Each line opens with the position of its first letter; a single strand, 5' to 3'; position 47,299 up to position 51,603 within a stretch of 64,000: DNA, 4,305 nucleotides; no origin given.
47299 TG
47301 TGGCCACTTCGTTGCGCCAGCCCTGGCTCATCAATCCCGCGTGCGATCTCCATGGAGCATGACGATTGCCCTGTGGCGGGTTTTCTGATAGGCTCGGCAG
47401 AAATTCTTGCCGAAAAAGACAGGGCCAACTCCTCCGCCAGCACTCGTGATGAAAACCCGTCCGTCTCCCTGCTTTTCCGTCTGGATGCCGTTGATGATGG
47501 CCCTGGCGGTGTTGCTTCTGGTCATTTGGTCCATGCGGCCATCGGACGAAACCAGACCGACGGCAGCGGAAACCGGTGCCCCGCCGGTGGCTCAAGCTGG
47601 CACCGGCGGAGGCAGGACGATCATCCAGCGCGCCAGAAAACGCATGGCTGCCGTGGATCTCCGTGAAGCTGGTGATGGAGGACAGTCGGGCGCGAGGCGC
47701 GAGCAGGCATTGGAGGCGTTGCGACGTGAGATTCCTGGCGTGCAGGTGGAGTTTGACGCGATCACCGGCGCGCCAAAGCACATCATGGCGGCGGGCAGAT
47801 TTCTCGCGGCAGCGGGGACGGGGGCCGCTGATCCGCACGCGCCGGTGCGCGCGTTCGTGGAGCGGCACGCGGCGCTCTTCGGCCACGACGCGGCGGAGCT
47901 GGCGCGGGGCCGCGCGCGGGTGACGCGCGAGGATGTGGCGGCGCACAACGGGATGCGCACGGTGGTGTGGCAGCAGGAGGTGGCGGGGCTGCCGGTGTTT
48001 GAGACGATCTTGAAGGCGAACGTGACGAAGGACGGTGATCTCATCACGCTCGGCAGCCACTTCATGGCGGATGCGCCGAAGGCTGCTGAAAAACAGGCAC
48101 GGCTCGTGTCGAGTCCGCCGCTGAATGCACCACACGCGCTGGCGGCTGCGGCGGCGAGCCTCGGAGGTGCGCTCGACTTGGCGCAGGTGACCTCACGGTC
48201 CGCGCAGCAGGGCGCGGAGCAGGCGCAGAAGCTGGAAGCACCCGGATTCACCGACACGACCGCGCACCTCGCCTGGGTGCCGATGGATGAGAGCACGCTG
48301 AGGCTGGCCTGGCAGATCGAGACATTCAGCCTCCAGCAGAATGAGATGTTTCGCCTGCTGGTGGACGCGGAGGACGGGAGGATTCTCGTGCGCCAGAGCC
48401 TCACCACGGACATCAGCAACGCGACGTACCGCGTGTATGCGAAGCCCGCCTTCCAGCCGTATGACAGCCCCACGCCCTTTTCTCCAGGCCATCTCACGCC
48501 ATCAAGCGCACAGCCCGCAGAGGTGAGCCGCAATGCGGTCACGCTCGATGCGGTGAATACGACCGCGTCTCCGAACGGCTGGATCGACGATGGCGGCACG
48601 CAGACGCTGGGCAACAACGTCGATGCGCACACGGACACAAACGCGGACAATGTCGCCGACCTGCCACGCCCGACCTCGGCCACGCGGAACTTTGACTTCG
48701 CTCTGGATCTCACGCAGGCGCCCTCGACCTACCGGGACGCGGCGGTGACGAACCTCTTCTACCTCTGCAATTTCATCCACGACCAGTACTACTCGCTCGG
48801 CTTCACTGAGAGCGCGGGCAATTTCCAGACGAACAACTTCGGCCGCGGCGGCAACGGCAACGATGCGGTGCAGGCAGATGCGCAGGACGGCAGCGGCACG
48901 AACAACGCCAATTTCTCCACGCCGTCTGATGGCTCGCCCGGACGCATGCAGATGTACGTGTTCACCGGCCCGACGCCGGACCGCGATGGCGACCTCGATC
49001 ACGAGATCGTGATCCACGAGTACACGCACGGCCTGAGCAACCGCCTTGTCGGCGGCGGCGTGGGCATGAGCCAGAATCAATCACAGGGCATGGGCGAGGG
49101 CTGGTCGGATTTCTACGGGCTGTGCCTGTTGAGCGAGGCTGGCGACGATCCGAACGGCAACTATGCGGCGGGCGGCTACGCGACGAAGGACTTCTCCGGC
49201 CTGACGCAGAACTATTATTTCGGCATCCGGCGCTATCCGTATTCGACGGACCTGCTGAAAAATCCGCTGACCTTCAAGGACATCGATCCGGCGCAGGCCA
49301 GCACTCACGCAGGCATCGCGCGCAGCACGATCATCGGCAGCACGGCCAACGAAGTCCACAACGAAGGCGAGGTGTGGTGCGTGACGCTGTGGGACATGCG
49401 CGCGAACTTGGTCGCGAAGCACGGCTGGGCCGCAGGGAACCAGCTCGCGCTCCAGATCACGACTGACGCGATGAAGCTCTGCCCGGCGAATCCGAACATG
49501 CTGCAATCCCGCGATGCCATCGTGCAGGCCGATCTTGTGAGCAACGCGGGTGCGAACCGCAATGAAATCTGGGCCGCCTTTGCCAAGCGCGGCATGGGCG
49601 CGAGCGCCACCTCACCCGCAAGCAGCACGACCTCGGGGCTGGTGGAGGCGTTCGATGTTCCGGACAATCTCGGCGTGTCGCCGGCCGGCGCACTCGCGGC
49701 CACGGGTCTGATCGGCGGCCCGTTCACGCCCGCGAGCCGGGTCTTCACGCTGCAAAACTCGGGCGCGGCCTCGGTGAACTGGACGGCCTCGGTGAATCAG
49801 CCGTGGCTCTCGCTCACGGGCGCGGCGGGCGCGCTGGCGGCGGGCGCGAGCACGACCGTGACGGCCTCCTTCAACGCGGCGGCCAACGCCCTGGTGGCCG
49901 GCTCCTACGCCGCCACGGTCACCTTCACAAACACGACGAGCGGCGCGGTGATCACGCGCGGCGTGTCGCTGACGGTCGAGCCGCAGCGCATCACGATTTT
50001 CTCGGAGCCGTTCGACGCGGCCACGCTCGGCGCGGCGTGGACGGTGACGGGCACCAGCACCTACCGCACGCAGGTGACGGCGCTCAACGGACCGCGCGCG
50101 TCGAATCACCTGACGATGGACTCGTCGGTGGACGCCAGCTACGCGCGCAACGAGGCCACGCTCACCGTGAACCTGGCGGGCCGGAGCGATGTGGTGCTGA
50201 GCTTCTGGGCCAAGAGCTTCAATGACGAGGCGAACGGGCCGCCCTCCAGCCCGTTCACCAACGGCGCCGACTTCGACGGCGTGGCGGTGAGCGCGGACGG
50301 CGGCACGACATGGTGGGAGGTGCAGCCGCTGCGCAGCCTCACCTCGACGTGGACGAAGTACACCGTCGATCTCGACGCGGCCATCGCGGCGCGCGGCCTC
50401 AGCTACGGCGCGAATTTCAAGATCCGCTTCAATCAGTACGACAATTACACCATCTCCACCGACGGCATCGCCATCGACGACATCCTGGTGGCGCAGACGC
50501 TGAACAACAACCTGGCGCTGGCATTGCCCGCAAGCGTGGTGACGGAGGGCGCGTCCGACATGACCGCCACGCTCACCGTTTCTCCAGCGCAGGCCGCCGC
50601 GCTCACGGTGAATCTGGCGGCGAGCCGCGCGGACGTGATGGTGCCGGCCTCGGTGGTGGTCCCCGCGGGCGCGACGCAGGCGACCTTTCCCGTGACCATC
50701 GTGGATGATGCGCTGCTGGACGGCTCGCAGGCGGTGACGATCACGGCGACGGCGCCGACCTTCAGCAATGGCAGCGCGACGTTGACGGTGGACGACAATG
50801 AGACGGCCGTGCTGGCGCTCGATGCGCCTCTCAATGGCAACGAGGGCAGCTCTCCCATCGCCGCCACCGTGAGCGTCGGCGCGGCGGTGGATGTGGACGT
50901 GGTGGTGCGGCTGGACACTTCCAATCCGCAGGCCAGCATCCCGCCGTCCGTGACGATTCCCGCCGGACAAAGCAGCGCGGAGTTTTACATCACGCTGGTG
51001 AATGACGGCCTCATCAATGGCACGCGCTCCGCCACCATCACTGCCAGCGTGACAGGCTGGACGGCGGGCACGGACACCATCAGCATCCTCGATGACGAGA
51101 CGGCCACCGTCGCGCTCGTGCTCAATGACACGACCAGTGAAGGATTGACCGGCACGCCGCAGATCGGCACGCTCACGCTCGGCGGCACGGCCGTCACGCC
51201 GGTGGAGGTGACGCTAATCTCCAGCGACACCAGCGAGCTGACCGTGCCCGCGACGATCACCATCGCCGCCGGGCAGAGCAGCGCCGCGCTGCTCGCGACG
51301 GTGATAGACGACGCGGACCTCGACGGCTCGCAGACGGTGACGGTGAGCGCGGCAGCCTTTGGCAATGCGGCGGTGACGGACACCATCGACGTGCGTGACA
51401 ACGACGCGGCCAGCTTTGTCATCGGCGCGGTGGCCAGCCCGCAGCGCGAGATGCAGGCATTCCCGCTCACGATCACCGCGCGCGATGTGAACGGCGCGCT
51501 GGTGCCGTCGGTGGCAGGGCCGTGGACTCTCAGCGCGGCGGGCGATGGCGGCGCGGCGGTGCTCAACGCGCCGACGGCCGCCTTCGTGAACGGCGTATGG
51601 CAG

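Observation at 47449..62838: Giant 5130-aa protein fusing an M36 fungalysin metallopeptidase to a ~4400-aa adhesin-like repeat scaffold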

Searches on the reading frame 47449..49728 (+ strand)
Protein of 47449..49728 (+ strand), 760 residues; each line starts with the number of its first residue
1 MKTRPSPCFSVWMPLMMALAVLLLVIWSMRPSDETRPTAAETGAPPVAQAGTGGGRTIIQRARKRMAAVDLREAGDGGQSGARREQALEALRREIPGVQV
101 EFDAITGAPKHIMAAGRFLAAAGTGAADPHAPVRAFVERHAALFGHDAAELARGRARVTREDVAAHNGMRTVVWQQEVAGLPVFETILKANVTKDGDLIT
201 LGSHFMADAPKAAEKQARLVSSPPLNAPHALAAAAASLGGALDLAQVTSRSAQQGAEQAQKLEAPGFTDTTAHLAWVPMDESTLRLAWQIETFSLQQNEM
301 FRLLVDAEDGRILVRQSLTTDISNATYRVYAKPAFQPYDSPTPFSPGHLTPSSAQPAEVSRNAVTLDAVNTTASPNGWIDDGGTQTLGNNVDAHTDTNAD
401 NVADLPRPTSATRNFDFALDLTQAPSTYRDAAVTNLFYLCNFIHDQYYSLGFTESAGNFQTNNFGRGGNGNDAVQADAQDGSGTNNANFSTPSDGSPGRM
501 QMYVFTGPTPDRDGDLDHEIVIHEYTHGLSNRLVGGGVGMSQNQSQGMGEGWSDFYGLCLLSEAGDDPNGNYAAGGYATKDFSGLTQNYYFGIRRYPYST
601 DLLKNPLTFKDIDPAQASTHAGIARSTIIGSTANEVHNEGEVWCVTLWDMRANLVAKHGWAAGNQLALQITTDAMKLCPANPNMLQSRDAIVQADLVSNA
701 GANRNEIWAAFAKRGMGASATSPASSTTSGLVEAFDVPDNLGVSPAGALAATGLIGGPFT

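Call 17: find_homologous_proteins(query=window:47449-49728:+, max_evalue=1e-20)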
Query window:47449-49728:+ (760 aa): 1520 proteins with E <= 1e-20 among 8000 candidates; the best 120 are listed.
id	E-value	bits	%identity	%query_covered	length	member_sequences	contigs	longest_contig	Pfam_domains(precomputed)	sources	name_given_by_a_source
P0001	1.8e-291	987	59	100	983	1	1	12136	PF02128.22,PF07504.20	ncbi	-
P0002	1.4e-279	948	61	91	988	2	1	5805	PF19190.7,PF02128.22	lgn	-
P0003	7.2e-278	942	62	89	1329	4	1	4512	PF02128.22,PF07504.20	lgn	-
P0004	2.0e-270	917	60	92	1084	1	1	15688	PF02128.22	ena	-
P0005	1.1e-255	869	61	87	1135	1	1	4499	PF19190.7,PF02128.22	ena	-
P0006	1.2e-255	869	59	90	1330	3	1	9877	PF07679.23,PF13895.13,PF13927.13,PF00047.32,PF02128.22,PF07504.20,PF23759.2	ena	-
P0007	3.5e-252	857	59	88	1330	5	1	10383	PF07679.23,PF13895.13,PF13927.13,PF00047.32,PF02128.22,PF07504.20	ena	-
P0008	3.8e-251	854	59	87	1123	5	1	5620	PF07679.23,PF13927.13,PF02128.22,PF07504.20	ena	-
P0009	1.4e-250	852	59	88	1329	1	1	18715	PF19190.7,PF07679.23,PF13927.13,PF02128.22,PF07504.20,PF23759.2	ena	-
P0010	2.0e-250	851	57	93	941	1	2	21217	PF19190.7,PF21471.4,PF02128.22,PF07504.20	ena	-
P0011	2.0e-249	848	56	92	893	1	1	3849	PF19190.7,PF02128.22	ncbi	ncbi:MAG: M36 family metallopeptidase, partial [Verrucomicrobiota bacterium]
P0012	7.3e-249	846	57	91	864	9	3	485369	PF02128.22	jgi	jgi:hypothetical protein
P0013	2.2e-247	841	55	93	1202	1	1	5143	PF02128.22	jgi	jgi:hypothetical protein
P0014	2.7e-247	841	62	83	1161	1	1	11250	PF19190.7,PF02128.22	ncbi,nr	ncbi:MAG: M36 family metallopeptidase, partial [Verrucomicrobia bacterium]|nr:M36 family metallopept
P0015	5.8e-247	840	59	84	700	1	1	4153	PF02128.22,PF07504.20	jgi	jgi:hypothetical protein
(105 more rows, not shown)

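Call 19: search_solved_structures(query=window:47449-49728:+, show_alignments=1)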
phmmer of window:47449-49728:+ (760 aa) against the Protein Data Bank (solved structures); distinct sequences matched with E-value up to 0.001: 5.
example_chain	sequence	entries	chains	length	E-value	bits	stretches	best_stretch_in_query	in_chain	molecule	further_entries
4k90_A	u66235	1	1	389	8.9e-77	262.3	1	356-723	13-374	Extracellular metalloproteinase mep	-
7qfy_A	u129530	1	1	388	5.5e-76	259.7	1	356-730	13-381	Extracellular metalloproteinase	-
7z6t_AAA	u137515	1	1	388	8.1e-75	255.8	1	356-721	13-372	Extracellular metalloproteinase mep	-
7qp3_A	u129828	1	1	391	1.8e-70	241.4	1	356-738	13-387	Extracellular metalloproteinase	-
4k90_B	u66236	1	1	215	2.6e-06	29.3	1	156-310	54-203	Extracellular metalloproteinase mep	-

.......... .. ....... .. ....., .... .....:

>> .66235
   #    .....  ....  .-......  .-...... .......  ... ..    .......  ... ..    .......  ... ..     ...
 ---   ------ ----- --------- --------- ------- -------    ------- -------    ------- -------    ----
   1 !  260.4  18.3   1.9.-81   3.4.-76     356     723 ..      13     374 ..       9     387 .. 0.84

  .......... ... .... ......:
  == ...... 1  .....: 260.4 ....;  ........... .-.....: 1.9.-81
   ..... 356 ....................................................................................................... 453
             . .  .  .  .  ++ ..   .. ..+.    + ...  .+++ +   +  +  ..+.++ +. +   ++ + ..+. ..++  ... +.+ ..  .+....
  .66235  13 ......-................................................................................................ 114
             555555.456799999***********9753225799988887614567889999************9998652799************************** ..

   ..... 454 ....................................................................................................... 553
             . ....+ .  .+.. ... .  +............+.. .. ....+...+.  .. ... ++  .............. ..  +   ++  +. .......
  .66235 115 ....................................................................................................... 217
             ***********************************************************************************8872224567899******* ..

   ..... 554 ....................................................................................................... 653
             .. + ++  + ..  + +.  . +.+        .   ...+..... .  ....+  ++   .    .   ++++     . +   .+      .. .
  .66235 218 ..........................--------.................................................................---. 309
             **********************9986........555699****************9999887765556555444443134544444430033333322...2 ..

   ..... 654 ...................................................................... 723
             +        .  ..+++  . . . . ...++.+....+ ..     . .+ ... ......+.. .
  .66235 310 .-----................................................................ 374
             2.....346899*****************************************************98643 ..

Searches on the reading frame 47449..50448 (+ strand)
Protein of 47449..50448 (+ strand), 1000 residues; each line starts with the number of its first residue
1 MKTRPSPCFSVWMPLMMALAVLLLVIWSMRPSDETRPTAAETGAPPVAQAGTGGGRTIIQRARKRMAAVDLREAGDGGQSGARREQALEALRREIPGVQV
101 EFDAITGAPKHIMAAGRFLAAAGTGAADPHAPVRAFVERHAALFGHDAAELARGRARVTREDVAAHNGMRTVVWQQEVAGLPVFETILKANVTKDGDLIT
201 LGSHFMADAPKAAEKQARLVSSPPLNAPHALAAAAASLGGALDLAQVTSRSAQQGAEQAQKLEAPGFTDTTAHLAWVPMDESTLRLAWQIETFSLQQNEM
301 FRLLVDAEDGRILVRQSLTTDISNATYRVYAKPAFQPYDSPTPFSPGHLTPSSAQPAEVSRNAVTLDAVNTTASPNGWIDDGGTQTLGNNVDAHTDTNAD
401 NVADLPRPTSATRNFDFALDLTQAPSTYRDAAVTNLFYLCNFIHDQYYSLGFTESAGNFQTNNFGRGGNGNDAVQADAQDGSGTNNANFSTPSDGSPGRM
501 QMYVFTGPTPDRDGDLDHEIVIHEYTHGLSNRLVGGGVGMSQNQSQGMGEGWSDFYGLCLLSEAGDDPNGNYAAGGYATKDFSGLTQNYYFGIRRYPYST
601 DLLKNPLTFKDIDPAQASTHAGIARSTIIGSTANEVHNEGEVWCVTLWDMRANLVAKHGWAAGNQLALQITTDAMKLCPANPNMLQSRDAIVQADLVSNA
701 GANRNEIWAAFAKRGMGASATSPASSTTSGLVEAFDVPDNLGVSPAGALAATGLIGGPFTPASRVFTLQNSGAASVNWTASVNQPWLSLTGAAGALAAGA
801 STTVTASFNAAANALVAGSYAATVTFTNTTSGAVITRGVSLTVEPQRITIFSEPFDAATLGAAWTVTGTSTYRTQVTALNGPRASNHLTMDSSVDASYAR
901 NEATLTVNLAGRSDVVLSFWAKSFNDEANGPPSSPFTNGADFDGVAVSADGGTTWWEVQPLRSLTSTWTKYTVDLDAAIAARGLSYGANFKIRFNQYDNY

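Call 5: search_protein_families(library=pfam, proteins=[window:47449-50448:+], max_evalue=0.01)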
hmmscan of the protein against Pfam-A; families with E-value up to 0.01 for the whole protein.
window:47449-50448:+ (1000 aa): 3 families
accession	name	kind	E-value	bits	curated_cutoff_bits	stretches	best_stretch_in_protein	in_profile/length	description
PF02128.21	Peptidase_M36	-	7.1e-119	397.7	23.3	1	356-720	12-368/368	Fungalysin metallopeptidase (M36)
PF19190.6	BACON_2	-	2.7e-06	27.6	25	1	763-837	20-92/94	Viral BACON domain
PF07504.19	FTP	-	1.4e-05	25.2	21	1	157-204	4-50/51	Fungalysin/Thermolysin Propeptide Motif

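Call 6: search_protein_families(library=ncbifam, proteins=[window:47449-50448:+], max_evalue=0.01)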
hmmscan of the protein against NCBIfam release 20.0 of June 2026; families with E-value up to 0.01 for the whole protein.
window:47449-50448:+ (1000 aa): 3 families
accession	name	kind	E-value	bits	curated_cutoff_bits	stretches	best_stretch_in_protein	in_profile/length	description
NF038112.1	myxo_dep_M36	subfamily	2.1e-124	416.3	1500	2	104-507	60-483/1604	myxosortase-dependent M36 family metallopeptidase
NF038113.1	T9SSA_dep_M36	equivalog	1.2e-123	414.1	885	2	157-508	45-407/869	T9SS-dependent M36 family metallopeptidase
NF038111.1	rhom_dep_M36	equivalog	3.3e-105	352.8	1700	2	144-506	100-472/1315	rhombosortase-dependent M36 family metallopeptidase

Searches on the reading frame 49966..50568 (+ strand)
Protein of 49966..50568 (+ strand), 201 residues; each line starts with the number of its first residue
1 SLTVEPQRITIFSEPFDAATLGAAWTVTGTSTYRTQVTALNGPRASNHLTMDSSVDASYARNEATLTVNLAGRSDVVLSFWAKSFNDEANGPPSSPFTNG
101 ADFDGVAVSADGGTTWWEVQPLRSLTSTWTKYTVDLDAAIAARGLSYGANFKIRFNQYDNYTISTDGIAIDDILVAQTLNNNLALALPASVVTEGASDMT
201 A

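Call 47: search_protein_families(library=pfam, proteins=[window:49966-50568:+], max_evalue=1)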
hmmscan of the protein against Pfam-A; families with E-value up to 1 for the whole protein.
window:49966-50568:+ (201 aa): 2 families
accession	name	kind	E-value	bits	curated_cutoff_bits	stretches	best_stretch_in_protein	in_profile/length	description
PF13205.12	Big_5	-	0.029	15.5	23.6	0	93-141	40-88/105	Bacterial Ig-like domain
PF21471.3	Reelin_subrepeat-B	-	0.045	14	27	1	106-175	62-126/127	Reelin subrepeat B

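Call 48: search_protein_families(library=ncbifam, proteins=[window:49966-50568:+], max_evalue=1)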
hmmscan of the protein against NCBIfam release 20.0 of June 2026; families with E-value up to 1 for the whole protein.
window:49966-50568:+ (201 aa): 1 family
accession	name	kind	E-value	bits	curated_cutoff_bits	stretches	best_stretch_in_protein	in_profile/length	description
NF038128.1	choice_anch_J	domain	0.012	15.8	30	1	12-175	2-162/162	choice-of-anchor J domain-containing protein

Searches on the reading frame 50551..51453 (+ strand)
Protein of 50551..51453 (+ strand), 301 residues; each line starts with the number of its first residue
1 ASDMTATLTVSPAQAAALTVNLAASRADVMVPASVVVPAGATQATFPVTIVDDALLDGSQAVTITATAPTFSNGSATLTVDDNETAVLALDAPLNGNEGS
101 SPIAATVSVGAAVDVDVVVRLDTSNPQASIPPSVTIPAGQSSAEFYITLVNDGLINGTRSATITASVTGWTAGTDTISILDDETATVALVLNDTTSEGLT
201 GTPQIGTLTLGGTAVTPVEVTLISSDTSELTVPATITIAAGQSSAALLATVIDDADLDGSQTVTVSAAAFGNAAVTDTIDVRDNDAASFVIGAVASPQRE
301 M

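Call 47: search_protein_families(library=pfam, proteins=[window:50551-51453:+], max_evalue=1)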
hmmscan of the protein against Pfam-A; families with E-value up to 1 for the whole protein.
window:50551-51453:+ (301 aa): 8 families
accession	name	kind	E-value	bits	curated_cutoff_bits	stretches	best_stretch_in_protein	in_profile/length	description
PF16397.10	DUF5006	-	8e-06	25.6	34.1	2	32-160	92-227/263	Domain of unknown function (DUF5006)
PF08522.16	BT_3987-like_N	-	8e-05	23.7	25.9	1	72-153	10-100/120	BT_3987-like, N-terminal domain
PF03160.20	Calx-beta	-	0.011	16.2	27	1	33-92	61-118/119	Calx-beta domain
PF24547.1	DUF7601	-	0.031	15.3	27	0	45-89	21-69/116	Domain of unknown function (DUF7601)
PF07351.18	DUF1480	-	0.084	13.4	25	0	104-131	25-52/78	Protein of unknown function (DUF1480)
PF23673.1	DUF7154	-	0.097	13.5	27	0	34-83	15-64/108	Domain of unknown function (DUF7154)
PF07660.19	STN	-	0.27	11.6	28.4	0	251-266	4-19/52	Secretin and TonB N terminus short domain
PF11409.13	SARA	-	0.32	11.8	25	0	9-35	13-39/39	Smad anchor for receptor activation (SARA)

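Call 48: search_protein_families(library=ncbifam, proteins=[window:50551-51453:+], max_evalue=1)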
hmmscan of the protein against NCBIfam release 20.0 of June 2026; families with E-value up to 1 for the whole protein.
window:50551-51453:+ (301 aa): 1 family
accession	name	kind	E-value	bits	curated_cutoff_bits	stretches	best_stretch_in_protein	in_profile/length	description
TIGR04226.1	RrgB_K2N_iso_D2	domain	0.25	12.2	30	1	181-273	33-106/123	isopeptide-forming domain-containing fimbrial protein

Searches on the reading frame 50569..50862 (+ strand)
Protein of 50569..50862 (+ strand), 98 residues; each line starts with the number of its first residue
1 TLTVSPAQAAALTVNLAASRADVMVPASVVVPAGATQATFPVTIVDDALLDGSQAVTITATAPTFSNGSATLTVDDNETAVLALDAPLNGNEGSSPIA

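Call 53: search_solved_structures(query=A4, max_evalue=1)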
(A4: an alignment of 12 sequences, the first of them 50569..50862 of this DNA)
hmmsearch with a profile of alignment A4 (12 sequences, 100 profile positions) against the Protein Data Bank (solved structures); distinct sequences matched with E-value up to 1: 7.
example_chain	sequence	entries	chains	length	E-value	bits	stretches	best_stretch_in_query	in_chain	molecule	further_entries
9xg1_A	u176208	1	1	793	0.00012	24.8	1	2-80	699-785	Protein-asparaginase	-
8dke_P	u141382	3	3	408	0.32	13.9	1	8-47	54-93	Isoform 2 of Cystinosin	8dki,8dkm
8dkw_P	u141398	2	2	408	0.32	13.9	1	8-47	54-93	Isoform 2 of Cystinosin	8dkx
8dyp_A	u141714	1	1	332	0.41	13.5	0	7-46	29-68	Cystinosin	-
3gin_A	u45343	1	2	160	0.42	13.5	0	56-82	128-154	Sodium/calcium exchanger 1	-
2dpk_A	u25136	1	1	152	0.54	13.1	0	56-82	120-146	Sodium/calcium exchanger 1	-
1mzh_A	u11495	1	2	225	0.96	12.3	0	7-67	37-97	Deoxyribose-phosphate aldolase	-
